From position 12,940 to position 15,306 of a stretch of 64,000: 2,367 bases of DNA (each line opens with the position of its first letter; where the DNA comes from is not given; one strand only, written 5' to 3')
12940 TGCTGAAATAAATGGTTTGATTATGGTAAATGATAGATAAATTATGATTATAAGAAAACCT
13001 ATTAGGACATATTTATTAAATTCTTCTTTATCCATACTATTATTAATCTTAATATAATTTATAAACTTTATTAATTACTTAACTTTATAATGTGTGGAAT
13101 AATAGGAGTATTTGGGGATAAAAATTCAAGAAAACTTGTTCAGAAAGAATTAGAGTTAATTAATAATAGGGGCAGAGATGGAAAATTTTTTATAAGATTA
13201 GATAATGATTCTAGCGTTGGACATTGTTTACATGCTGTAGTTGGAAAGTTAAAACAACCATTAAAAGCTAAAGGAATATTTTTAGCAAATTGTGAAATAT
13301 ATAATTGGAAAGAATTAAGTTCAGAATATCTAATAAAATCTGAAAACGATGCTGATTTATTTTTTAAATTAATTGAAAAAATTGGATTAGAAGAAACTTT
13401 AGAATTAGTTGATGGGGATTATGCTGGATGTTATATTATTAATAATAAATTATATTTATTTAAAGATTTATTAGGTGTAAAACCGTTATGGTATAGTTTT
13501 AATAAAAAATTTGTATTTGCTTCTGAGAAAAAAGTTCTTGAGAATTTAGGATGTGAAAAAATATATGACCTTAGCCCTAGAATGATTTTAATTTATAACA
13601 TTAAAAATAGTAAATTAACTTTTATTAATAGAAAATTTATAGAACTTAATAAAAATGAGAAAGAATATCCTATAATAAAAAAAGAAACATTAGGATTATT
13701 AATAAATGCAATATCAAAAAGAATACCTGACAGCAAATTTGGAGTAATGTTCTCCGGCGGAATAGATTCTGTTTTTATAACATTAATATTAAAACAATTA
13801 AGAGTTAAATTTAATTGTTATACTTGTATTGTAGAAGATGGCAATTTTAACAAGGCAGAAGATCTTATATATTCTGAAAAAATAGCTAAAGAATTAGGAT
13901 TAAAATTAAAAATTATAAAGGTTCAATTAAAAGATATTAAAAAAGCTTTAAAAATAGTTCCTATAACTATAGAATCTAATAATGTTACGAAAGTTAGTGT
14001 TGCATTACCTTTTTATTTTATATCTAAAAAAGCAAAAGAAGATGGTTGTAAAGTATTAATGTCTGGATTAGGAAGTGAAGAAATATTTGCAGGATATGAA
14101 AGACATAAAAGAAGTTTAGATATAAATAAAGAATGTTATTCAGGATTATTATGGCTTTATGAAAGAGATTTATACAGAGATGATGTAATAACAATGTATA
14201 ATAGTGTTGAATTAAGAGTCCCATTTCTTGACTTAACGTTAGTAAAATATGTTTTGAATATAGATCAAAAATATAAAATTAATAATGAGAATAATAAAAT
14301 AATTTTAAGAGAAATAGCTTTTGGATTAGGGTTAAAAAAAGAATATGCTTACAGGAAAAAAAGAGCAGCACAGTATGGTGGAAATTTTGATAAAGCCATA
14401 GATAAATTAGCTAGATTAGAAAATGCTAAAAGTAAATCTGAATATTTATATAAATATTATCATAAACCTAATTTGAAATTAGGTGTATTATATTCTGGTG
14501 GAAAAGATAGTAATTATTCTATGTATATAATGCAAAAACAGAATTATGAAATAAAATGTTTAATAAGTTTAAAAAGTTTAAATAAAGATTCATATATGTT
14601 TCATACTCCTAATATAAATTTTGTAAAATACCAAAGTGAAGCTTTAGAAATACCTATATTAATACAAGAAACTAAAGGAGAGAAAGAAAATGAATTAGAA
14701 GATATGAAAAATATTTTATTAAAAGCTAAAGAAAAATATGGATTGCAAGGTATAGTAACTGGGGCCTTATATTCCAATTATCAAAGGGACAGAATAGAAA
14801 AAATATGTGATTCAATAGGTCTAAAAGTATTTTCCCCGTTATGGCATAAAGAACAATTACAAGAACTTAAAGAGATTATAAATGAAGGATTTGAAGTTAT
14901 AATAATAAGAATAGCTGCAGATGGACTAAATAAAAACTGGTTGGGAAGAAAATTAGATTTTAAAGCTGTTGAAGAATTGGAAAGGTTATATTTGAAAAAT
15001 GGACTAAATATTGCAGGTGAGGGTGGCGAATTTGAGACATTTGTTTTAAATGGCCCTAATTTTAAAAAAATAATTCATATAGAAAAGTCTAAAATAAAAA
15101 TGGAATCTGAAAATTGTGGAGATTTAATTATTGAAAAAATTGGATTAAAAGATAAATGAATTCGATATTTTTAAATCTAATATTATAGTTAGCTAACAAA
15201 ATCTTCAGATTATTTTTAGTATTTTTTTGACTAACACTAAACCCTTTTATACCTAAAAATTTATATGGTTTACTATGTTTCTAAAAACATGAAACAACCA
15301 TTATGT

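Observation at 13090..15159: Single polypeptide fusing a glutamine amidotransferase/asparagine-synthetase-like module to a Dph6 (diphthine-ammonia ligase)-type ATP pyrophosphatase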

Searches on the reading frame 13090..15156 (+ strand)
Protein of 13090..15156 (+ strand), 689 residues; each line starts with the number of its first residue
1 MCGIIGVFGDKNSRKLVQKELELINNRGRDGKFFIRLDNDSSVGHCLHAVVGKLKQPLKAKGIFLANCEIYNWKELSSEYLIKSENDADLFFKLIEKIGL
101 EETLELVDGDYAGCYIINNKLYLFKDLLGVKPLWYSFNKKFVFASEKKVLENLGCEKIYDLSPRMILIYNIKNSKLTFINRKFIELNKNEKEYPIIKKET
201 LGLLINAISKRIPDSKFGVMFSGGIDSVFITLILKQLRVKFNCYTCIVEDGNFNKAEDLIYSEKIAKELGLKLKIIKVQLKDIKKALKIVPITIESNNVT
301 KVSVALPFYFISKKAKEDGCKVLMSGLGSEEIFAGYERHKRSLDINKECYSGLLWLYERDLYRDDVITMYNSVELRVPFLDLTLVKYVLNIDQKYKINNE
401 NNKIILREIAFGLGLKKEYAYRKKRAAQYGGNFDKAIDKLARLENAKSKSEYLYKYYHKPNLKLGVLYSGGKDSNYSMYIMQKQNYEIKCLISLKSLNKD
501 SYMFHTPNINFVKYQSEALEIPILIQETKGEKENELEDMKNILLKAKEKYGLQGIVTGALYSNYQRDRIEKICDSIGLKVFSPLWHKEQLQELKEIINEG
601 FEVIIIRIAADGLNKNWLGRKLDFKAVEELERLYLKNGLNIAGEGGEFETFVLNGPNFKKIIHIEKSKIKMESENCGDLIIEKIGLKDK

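Call 3: search_protein_families(library=pfam, proteins=[window:13090-15156:+], max_evalue=0.01)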
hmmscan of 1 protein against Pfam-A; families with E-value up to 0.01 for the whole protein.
window:13090-15156:+ (689 aa): 8 families
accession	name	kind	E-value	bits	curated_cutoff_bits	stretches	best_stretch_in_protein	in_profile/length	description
PF01902.24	Diphthami_syn_2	-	3.1e-66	223.5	23.2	1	463-683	2-216/219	Diphthamide synthase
PF00733.27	Asn_synthase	-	1.6e-44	153.5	21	2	203-342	5-141/354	Asparagine synthase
PF13537.11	GATase_7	-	1.3e-13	51.5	25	1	55-151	13-122/123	Glutamine amidotransferase domain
PF13522.11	GATase_6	-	1.4e-09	38.5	27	1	39-146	10-130/130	Glutamine amidotransferase domain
PF24167.1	DUF7411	-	8.2e-09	35.7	28.7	1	216-290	2-70/194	Family of unknown function (DUF7411)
PF06508.19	QueC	-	3e-06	27.3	22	1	219-286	4-70/210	Queuosine biosynthesis protein QueC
PF01171.26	ATP_bind_3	-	7.4e-05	23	27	0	218-323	3-100/182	PP-loop family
PF03054.22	tRNA_Me_trans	-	0.00015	21.9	20.6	0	464-499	3-37/202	tRNA methyl transferase HUP domain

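Call 4: search_protein_families(library=ncbifam, proteins=[window:13090-15156:+], max_evalue=0.01)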
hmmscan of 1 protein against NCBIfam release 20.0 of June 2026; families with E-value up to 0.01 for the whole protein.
window:13090-15156:+ (689 aa): 23 families
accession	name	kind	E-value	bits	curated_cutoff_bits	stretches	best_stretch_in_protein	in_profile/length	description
TIGR03679.1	Dph6_archaeal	equivalog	1.2e-82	276.4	197.3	1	466-683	2-217/218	diphthine--ammonia ligase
TIGR01536.1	asn_synth_AEB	equivalog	1e-73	249.2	267.1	2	2-342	1-377/517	asparagine synthase (glutamine-hydrolyzing)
NF006949.0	PRK09431.1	equivalog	2.5e-59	201.2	499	1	1-455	1-480/554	asparagine synthase B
TIGR03104.1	trio_amidotrans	equivalog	4.4e-29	101.2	570.1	3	201-338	246-382/589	N-acetylglutaminylglutamine amidotransferase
TIGR03108.1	eps_aminotran_1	hypoth_equivalog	3.9e-26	91.9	816.9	3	195-340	238-378/628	XrtA/PEP-CTERM system amidotransferase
NF052346.1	PAB0415_fam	hypoth_equivalog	5e-24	85.2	250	1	467-672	3-197/205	PAB0415 family putative ATP pyrophosphatase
NF033535.1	lass_lactam_cya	exception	4.5e-14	51.9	525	1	1-153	1-168/668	lasso peptide isopeptide bond-forming cyclase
NF052347.1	TTX_0299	hypoth_equivalog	2.3e-13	50.2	250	1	467-670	3-190/200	TTX_0299 family putative ATP pyrophosphatase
NF011155.0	PRK14561.1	equivalog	2.4e-10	40.5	207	2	216-289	2-69/195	hypothetical protein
NF049949.1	tRNAsynTtuAPyrococ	equivalog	4.2e-08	32.7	450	1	448-540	35-122/292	tRNA-5-methyluridine(54) 2-sulfurtransferase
TIGR00420.1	trmU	equivalog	8.4e-07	28.2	236.95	0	465-529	4-72/351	tRNA 2-thiouridine(34) synthase MnmA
TIGR02432.1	lysidine_TilS_N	equivalog_domain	6.6e-06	26.2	93.6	0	218-285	3-73/189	tRNA lysidine(34) synthetase TilS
TIGR00364.1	TIGR00364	equivalog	1.8e-05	24.4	150.3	0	219-280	3-61/201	7-cyano-7-deazaguanine synthase QueC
TIGR01134.1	purF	equivalog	2.1e-05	24.1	350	1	38-174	63-222/432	amidophosphoribosyltransferase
NF038212.1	argG_rel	exception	0.00032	19.6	425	0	219-287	19-83/381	argininosuccinate synthase-related protein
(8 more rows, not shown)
